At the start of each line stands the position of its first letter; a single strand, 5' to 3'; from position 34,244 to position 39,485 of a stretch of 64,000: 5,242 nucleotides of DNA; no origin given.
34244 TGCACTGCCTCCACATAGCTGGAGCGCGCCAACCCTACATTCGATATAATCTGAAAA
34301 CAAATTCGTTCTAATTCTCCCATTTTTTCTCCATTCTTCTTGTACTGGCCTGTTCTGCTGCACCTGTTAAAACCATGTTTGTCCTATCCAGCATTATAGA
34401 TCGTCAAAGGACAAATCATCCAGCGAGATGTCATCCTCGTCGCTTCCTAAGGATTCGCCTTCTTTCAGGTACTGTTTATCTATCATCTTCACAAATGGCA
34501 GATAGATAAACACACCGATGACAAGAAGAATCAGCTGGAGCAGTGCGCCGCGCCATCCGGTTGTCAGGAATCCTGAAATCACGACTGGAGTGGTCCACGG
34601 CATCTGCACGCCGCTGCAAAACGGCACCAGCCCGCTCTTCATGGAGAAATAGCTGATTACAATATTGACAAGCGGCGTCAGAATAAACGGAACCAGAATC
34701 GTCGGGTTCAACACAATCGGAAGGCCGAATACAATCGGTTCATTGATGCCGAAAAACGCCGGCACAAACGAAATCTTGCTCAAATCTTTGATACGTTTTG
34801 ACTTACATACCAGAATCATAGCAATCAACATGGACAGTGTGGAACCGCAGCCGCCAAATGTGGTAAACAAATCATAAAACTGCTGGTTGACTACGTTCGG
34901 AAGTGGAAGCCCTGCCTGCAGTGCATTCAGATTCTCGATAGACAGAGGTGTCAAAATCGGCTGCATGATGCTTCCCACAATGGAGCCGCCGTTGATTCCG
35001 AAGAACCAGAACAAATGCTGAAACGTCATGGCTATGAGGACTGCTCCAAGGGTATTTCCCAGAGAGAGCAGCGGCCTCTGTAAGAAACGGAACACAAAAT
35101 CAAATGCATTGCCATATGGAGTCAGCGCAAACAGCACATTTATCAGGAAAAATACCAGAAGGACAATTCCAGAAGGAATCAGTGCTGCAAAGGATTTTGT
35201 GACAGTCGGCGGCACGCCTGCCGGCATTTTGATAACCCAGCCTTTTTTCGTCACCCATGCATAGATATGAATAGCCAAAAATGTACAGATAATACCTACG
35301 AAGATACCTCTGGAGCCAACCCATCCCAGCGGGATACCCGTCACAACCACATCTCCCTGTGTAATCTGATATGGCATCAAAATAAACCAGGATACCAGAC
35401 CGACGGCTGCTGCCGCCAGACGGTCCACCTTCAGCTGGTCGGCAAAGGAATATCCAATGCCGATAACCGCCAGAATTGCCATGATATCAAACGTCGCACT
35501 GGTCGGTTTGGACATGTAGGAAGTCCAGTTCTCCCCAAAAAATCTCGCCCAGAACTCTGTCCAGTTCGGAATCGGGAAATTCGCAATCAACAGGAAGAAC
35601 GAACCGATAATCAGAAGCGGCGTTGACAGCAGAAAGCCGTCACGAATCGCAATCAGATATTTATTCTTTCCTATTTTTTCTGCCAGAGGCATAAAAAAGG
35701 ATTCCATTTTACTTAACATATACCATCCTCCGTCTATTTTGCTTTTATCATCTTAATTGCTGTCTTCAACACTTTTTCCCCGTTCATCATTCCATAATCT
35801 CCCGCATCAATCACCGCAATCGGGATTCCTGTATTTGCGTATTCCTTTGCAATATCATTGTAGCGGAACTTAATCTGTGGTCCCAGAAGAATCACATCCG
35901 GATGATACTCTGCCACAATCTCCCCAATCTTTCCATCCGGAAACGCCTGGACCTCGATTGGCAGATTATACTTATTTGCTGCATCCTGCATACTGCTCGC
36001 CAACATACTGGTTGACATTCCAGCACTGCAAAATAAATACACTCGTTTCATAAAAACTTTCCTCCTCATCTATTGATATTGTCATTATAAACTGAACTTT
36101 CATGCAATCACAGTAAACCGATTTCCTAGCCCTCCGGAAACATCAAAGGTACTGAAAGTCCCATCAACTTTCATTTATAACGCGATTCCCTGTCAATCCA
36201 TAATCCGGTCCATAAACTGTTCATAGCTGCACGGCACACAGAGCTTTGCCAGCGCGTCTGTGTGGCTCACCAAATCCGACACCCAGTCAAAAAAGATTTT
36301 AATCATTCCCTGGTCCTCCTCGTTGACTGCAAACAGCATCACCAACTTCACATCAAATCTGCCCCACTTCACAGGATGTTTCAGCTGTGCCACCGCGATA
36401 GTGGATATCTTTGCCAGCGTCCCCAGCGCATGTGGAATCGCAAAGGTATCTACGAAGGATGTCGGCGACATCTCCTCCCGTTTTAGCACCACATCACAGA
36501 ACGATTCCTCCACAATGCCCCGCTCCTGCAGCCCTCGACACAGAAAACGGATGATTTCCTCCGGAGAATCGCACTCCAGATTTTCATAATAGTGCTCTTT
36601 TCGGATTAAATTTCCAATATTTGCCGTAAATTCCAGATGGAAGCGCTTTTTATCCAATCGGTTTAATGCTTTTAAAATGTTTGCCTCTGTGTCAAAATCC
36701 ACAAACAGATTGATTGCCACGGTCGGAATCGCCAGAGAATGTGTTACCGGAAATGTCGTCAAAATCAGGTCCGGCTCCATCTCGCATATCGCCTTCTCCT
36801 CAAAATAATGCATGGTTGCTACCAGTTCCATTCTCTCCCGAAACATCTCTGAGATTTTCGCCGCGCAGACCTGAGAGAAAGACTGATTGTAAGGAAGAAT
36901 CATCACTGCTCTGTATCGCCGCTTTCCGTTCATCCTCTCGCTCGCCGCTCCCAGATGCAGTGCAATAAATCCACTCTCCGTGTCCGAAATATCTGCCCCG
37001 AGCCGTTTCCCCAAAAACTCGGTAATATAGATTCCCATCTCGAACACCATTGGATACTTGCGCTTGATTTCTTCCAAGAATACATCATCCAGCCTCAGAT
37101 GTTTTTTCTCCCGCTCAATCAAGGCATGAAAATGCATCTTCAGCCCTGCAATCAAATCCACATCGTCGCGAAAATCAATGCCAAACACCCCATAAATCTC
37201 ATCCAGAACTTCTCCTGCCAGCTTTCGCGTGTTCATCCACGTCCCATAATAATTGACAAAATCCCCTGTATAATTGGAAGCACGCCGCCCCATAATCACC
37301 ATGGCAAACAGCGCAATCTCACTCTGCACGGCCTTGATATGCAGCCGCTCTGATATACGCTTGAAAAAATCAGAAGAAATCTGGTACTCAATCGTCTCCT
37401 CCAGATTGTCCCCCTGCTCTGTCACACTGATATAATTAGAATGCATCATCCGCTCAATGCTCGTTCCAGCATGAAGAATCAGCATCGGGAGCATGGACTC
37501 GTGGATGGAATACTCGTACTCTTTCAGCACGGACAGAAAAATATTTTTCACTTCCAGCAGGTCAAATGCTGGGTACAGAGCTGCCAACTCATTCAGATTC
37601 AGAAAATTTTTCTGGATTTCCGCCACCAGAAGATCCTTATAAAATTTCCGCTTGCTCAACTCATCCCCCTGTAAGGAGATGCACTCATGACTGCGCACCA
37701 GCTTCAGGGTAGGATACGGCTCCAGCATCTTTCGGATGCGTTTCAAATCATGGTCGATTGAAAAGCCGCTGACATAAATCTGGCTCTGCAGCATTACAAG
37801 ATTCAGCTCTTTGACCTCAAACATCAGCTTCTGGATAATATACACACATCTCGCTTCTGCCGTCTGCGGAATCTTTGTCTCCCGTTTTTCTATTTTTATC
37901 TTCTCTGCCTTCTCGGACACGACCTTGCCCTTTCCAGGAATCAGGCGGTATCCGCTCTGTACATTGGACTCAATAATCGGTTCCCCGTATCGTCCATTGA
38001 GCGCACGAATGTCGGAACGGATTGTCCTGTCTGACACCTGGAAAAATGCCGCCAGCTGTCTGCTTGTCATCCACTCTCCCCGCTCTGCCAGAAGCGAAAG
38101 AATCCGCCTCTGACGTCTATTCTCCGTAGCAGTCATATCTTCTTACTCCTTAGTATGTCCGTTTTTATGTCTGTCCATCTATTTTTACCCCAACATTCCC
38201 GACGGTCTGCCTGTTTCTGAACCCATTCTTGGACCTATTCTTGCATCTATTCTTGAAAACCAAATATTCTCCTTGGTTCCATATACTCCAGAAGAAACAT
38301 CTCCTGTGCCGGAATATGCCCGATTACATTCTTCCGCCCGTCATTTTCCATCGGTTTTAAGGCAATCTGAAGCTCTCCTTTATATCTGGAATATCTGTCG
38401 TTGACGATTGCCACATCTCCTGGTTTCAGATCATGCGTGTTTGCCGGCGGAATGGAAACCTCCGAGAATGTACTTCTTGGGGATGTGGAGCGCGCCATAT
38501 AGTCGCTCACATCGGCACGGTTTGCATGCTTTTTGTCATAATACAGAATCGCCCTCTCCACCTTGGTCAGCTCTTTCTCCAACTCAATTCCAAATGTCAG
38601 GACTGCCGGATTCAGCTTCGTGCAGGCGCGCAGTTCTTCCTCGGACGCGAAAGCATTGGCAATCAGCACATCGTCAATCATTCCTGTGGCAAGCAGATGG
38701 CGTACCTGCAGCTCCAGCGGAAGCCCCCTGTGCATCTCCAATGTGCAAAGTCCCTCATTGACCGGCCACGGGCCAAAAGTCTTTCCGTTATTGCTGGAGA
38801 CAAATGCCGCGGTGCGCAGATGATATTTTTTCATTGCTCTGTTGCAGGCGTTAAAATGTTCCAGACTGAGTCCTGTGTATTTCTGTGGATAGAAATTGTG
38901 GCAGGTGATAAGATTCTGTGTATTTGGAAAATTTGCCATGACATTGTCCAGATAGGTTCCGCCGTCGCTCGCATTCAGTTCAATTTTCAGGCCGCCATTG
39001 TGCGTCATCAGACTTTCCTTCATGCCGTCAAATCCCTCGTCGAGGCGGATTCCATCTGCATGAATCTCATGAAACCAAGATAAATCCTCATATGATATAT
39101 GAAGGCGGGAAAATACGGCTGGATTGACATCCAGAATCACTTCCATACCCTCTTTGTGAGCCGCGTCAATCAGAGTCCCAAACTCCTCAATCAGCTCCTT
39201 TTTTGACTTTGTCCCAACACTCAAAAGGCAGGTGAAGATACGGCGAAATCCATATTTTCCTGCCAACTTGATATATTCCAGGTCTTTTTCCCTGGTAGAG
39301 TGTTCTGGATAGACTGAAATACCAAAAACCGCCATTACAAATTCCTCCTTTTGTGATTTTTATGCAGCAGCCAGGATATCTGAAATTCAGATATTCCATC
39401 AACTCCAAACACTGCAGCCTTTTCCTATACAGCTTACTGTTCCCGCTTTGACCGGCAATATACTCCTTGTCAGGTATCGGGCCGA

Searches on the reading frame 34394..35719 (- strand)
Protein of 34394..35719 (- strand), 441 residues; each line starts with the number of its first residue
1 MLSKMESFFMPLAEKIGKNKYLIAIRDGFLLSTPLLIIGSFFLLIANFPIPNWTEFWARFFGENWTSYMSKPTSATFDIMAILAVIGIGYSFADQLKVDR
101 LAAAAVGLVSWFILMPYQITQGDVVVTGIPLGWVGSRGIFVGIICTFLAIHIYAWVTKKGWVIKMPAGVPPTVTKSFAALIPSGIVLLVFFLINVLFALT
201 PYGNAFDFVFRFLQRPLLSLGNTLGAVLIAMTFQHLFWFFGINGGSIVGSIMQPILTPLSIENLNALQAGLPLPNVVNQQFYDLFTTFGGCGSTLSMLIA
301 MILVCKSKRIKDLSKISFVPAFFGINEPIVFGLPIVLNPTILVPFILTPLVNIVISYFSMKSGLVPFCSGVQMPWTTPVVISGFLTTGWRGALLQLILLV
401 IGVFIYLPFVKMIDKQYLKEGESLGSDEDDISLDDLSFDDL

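Call 76: search_protein_families(library=pfam, proteins=[window:34394-35719:-], max_evalue=0.00001)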
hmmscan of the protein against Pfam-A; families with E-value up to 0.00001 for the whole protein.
window:34394-35719:- (441 aa): 1 family
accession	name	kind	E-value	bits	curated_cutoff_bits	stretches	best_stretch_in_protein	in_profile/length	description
PF02378.23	PTS_EIIC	-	7e-65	219.6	30.7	1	26-349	1-319/319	Phosphotransferase system, EIIC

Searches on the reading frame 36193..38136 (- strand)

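Call 76: search_protein_families(library=pfam, proteins=[window:36193-38136:-], max_evalue=0.00001)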
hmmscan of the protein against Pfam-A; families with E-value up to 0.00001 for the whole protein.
window:36193-38136:- (647 aa): 3 families
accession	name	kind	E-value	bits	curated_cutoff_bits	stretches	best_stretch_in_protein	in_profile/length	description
PF00874.25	PRD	-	3.2e-24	85.5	23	1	310-398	3-90/90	PRD domain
PF00359.27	PTS_EIIA_2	-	9.2e-22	78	27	1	510-644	2-140/144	Phosphoenolpyruvate-dependent sugar phosphotransferase system, EIIA 2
PF08279.18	HTH_11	-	5.5e-08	33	25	1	8-64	1-55/55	HTH domain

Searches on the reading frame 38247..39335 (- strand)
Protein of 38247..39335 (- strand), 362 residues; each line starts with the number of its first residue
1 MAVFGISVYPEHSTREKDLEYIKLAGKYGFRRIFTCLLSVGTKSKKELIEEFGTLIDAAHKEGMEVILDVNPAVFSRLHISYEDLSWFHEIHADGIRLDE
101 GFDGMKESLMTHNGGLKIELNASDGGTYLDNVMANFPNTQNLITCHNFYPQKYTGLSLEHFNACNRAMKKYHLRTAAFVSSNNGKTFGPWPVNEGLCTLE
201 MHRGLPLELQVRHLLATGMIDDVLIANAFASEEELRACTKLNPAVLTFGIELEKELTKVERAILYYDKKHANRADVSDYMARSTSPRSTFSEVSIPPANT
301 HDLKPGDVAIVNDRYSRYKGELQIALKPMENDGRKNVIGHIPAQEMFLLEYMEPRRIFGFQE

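Call 76: search_protein_families(library=pfam, proteins=[window:38247-39335:-], max_evalue=0.00001)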
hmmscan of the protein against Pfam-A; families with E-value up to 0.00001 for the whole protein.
window:38247-39335:- (362 aa): 2 families
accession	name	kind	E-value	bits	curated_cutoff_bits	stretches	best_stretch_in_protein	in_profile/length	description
PF19200.6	MupG_N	-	2.7e-91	305.8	24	1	4-239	1-236/237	6-phospho-N-acetylmuramidase, N-terminal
PF05913.16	MupG_C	-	4.9e-34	117.4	24.4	1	247-360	2-115/116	6-phospho-N-acetylmuramidase, C-terminal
